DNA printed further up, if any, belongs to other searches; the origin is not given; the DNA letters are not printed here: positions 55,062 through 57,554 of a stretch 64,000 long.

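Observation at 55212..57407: Short glycyl-radical enzyme whose putative thiyl-Cys loop is G-C-Y-N rather than G-C-x-E or C-C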

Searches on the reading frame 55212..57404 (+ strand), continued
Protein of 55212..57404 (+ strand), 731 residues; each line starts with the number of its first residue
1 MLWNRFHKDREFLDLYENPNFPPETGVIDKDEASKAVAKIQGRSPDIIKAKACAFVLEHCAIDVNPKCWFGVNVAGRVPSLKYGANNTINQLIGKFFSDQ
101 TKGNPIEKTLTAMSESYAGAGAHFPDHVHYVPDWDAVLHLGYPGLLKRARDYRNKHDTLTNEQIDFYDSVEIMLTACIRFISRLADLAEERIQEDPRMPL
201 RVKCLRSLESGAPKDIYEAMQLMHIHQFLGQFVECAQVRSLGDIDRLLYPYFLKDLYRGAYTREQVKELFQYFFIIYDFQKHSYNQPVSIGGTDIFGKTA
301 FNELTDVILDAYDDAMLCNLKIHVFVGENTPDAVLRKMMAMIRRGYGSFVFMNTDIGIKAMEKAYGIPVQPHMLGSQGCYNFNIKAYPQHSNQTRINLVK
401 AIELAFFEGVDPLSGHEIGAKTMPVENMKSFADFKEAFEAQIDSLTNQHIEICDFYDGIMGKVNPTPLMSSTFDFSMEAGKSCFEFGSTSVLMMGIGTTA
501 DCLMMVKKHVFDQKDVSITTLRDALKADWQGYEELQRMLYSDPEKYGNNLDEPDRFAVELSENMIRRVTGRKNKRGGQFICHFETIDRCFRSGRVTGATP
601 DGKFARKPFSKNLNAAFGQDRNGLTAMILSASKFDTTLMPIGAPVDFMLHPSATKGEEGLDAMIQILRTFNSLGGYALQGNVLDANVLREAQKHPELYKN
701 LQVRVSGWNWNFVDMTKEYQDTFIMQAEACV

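Call 57: list_cluster_members(proteins=[window:55212-57404:+, window:52918-54504:+, window:57404-58276:+])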
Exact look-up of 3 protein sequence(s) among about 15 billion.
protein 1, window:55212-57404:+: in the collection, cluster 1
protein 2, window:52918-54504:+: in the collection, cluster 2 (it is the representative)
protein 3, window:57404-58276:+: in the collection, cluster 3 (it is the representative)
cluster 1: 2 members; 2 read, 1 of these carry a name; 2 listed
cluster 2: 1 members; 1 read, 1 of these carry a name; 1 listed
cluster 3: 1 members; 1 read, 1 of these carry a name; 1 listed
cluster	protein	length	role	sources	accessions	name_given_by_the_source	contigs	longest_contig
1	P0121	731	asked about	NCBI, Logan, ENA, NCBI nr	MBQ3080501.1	MAG: hypothetical protein IJC48_10980 [Clostridia bacterium] | hypothetical protein [Clostridia bacterium]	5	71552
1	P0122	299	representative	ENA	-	-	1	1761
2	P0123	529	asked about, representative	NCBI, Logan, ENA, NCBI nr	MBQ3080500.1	MAG: extracellular solute-binding protein [Clostridia bacterium] | extracellular solute-binding protein [Clostridia bacterium]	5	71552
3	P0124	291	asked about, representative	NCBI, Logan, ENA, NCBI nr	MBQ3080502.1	MAG: glycyl-radical enzyme activating protein [Clostridia bacterium] | glycyl-radical enzyme activating protein [Clostridia bacterium]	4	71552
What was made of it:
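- NCBI annotates the protein as hypothetical (call 57).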

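Call 60: search_protein_families(library=pfam, proteins=[L002:4152-5435:+, L002:6212-7528:+, L002:8601-9719:+, L002:13151-15859:+, L002:15866-16660:+, L002:17003-18622:+, L002:20529-22175:-, L001:2383-3633:-, L001:3783-6647:+, L001:6677-7714:-], max_evalue=0.001)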
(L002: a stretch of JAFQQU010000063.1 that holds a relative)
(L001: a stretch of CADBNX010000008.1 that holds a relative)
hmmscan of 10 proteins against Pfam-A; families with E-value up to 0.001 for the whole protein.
L002:4152-5435:+ (428 aa): 0 families

L002:6212-7528:+ (439 aa): 0 families

L002:8601-9719:+ (373 aa): 1 family
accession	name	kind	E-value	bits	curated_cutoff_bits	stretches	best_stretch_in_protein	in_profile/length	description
PF00248.27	Aldo_ket_red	-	3.2e-70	236.9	24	1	71-371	2-290/291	Aldo/keto reductase family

L002:13151-15859:+ (903 aa): 0 families

L002:15866-16660:+ (265 aa): 0 families

L002:17003-18622:+ (540 aa): 0 families

L002:20529-22175:- (549 aa): 0 families

L001:2383-3633:- (417 aa): 2 families
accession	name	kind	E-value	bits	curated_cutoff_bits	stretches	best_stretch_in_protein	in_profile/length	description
PF01300.24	Sua5_yciO_yrdC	-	1.1e-57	194.9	25.1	1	97-271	2-178/178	Telomere recombination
PF03481.19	Sua5_C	-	4.3e-30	105.5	22.9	1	273-411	1-136/136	Threonylcarbamoyl-AMP synthase, C-terminal domain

L001:3783-6647:+ (955 aa): 0 families

L001:6677-7714:- (346 aa): 2 families
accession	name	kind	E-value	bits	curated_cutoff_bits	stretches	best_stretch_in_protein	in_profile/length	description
PF01409.25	tRNA-synt_2d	-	4.3e-102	341.2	19.8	1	99-345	2-246/246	tRNA synthetases class II core domain (F)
PF02912.23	Phe_tRNA-synt_N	-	4.2e-25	87.9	22.3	1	27-94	2-69/69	Aminoacyl tRNA synthetase class II, N-terminal domain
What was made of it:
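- Tried and rejected: Several of my own ORF calls in L002 gave no Pfam hit and may be spurious (call 60).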

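Call 62: search_protein_representatives(protein=window:55212-57404:+)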
Query: 731 residues. Proteins with E-value up to 0.001 (for the whole library): 4833; up to 1e-10: 2825; up to 1e-30: 1220. The best 150 are listed.
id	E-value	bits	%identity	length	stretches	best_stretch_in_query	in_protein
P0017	3.4e-222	756.2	48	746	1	1-728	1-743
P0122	1.3e-187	641.9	100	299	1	1-277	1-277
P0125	4.1e-166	570.8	40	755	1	2-729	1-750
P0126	1.2e-144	499.9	36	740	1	1-729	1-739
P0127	1.3e-136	473.4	37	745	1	9-729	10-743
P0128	7.4e-136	470.8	36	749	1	1-728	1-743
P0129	5.1e-133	461.5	37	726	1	1-729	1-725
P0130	2.6e-131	455.8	38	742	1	1-728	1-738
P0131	4.8e-131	454.9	37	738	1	6-729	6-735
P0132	4.9e-128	445.0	36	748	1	3-728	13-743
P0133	3.1e-123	429.1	37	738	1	47-729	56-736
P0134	6.5e-123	428.0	38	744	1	2-727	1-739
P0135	3.0e-121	422.5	34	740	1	1-729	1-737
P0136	7.6e-121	421.2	34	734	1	16-730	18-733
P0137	2.9e-119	416.0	37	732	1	2-729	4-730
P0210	9.4e-88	311.8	31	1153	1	23-728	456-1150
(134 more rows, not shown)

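Call 70: search_protein_families(library=pfam, alignment_id=A3, max_evalue=0.00001)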
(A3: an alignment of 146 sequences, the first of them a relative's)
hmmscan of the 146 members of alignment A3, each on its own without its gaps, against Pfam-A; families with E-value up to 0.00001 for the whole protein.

A. member 1, L028:8877-9809:- (311 aa): 1 family
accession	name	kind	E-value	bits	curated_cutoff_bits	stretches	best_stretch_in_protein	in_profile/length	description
PF00149.33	Metallophos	-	5.3e-12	47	21.5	1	24-222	12-190/191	Calcineurin-like phosphoesterase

B. families by the number of members that match (of 146 scanned): 82 families (the first 25 are shown)
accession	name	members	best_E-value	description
PF12833.13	HTH_18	34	1.1e-24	Helix-turn-helix domain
PF00165.29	HTH_AraC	33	3.6e-22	Bacterial regulatory helix-turn-helix proteins, AraC family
PF04055.27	Radical_SAM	33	3.4e-20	Radical SAM superfamily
PF13353.11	Fer4_12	32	1.2e-14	4Fe-4S single cluster domain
PF00037.32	Fer4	25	4.7e-12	4Fe-4S binding domain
PF12837.12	Fer4_6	21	1.2e-11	4Fe-4S binding domain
PF12838.12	Fer4_7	19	1.3e-09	4Fe-4S dicluster domain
PF13237.11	Fer4_10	17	5.2e-10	4Fe-4S dicluster domain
PF13187.11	Fer4_9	14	2.7e-08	4Fe-4S dicluster domain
PF13484.11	Fer4_16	12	2.5e-08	4Fe-4S double cluster binding domain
PF14697.11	Fer4_21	9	1.4e-08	4Fe-4S dicluster domain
PF12797.12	Fer4_2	6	7.8e-09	4Fe-4S binding domain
PF03629.24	SASA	4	1.8e-55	Carbohydrate esterase, sialic acid-specific acetylesterase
PF02627.25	CMD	4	1.3e-19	Carboxymuconolactone decarboxylase family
PF12800.12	Fer4_4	4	1.6e-06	4Fe-4S binding domain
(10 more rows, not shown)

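Call 72: search_protein_families(library=ncbifam, proteins=[L081:13118-13876:+, L081:13918-14955:+, L081:14977-17394:+, L081:17418-18569:+, L080:8705-9850:+, L080:4613-5374:-, L080:14707-15564:+], max_evalue=0.00001)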
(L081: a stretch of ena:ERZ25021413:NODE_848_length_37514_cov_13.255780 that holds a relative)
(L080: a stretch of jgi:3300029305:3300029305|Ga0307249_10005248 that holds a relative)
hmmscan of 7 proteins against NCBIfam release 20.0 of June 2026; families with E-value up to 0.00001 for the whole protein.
L081:13118-13876:+ (253 aa): 2 families
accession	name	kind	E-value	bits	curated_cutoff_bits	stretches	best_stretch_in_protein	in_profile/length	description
TIGR04379.1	myo_inos_iolE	equivalog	7.9e-15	55.2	290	1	105-248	130-286/290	myo-inosose-2 dehydratase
TIGR00542.1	hxl6Piso_put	equivalog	6.5e-06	25.7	272.15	0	166-250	188-270/279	L-ribulose-5-phosphate 3-epimerase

L081:13918-14955:+ (346 aa): 4 families
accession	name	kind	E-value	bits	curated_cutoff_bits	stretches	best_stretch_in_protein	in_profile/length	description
NF038032.1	CehA_McbA_metalo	domain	1.5e-21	77.1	80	2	135-274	91-228/315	CehA/McbA family metallohydrolase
NF041577.1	nside_bi_sphtase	equivalog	6.8e-08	32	400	1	13-51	3-41/276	3',5'-nucleoside bisphosphate phosphatase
NF047791.1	RNaseRnm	equivalog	8.7e-07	28.5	375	1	15-50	4-39/275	RNase RNM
NF004981.0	PRK06361.1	equivalog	1.1e-06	28.1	117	0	15-50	3-38/217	histidinol phosphate phosphatase domain-containing protein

L081:14977-17394:+ (806 aa): 0 families

L081:17418-18569:+ (384 aa): 8 families
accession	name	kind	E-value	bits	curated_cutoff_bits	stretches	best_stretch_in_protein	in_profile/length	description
TIGR04380.1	myo_inos_iolG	equivalog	8e-30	103.8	355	1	3-341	1-322/330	inositol 2-dehydrogenase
NF041392.1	XylDh_Gfo6_Halo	equivalog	5e-20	71.6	350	1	3-349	16-349/350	D-xylose 1-dehydrogenase Gfo6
NF040723.1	UDP-GlcNAcDh_Arch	equivalog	6.7e-19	68.5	450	1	4-279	1-253/302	UDP-N-acetylglucosamine 3-dehydrogenase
NF008607.0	PRK11579.1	subfamily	1.8e-18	66.6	330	1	2-230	3-220/346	oxidoreductase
NF052679.1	InsChiInosDhIolG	equivalog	2.5e-16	59.6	540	1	4-151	3-150/343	bifunctional inositol 2-dehydrogenase/D-chiro-inositol 1-dehydrogenase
NF052479.1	LevoglcsnDh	equivalog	2.2e-15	56.2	650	1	1-207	1-211/386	levoglucosan dehydrogenase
NF058561.1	BT_2158_fam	equivalog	7.2e-11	41.3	750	1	3-154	35-182/487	glycoside 3-dehydrogenase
NF058563.1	BT_2159_fam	equivalog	1.9e-08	33.7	650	1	4-150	1-144/350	disaccharide 3-dehydrogenase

L080:8705-9850:+ (382 aa): 27 families (the best 25 are shown)
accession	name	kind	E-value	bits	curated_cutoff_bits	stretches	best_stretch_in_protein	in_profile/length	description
TIGR00221.1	nagA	equivalog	6.7e-60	203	225.65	1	5-378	7-379/380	N-acetylglucosamine-6-phosphate deacetylase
NF008371.0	PRK11170.1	equivalog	2.8e-44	151.6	483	1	12-379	11-377/382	N-acetylglucosamine-6-phosphate deacetylase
TIGR02318.1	phosphono_phnM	equivalog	4e-13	49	390.55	1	321-381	311-375/376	phosphonate metabolism protein PhnM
NF011984.0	PRK15446.1-5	equivalog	2.2e-10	39.9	260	0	6-58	7-59/379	alpha-D-ribose 1-methylphosphonate 5-triphosphate diphosphatase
NF006560.0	PRK09061.1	subfamily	3.3e-10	38.9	340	0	21-64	48-91/517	amidohydrolase family protein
TIGR03178.1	allantoinase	equivalog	6.5e-10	38.4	357.85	0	5-89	4-86/441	allantoinase AllB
NF011990.0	PRK15446.2-6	subfamily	8.2e-10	37.9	233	0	328-381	324-382/390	alpha-D-ribose 1-methylphosphonate 5-triphosphate diphosphatase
TIGR00857.1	pyrC_multi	subfamily_domain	1.1e-09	37.7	279.05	0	325-367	326-369/412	dihydroorotase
NF001541.2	PRK00369.1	equivalog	3.6e-09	35.6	310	0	320-366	299-345/400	dihydroorotase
NF006844.0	PRK09357.2-5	equivalog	4.1e-09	35.9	701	0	324-367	337-380/422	dihydroorotase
NF011987.0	PRK15446.2-3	subfamily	6.2e-09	35.1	253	0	329-381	326-383/395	alpha-D-ribose 1-methylphosphonate 5-triphosphate diphosphatase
TIGR01975.1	isoAsp_dipep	equivalog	9.5e-09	34.9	331.25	0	312-379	306-374/389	beta-aspartyl-peptidase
TIGR02033.1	D-hydantoinase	equivalog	1.6e-08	34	393.25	1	5-111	3-110/454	dihydropyrimidinase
NF006837.0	PRK09357.1-2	equivalog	3.4e-08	32.5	575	0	5-96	5-98/428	dihydroorotase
TIGR01178.1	ade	equivalog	4.5e-08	32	472.5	0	318-381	265-330/552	adenine deaminase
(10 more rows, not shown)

L080:4613-5374:- (253 aa): 8 families
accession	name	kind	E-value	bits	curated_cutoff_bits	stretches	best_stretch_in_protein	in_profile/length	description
NF001682.0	PRK00443.1-1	equivalog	1.7e-40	139.1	528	1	29-250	16-233/262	glucosamine-6-phosphate deaminase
NF001684.0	PRK00443.1-4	subfamily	3e-38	131.8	326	1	20-251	11-241/260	glucosamine-6-phosphate deaminase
TIGR00502.1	nagB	equivalog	1.2e-36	126.4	236.9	1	18-251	9-247/259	glucosamine-6-phosphate deaminase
NF002557.0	PRK02122.1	subfamily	5.9e-29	100.7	384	1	5-251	24-275/653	glucosamine-6-phosphate deaminase-like protein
NF007291.0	PRK09762.1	equivalog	1.3e-22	80.6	271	1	11-244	5-234/236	galactosamine-6-phosphate isomerase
NF009022.0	PRK12358.1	equivalog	1.9e-21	76.7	247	1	28-252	16-238/239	glucosamine-6-phosphate deaminase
NF001685.0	PRK00443.1-5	equivalog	1.2e-20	74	513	1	63-248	59-244/266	glucosamine-6-phosphate deaminase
TIGR01198.1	pgl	equivalog_domain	2.5e-18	66.5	124.45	1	14-248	1-231/234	6-phosphogluconolactonase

L080:14707-15564:+ (286 aa): 2 families
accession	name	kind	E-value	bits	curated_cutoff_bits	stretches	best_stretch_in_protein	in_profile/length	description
TIGR04379.1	myo_inos_iolE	equivalog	1.6e-11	44.3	290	1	56-270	51-272/290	myo-inosose-2 dehydratase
NF009688.0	PRK13209.1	subfamily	1.1e-06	27.9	317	0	93-209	101-217/286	L-ribulose-5-phosphate 3-epimerase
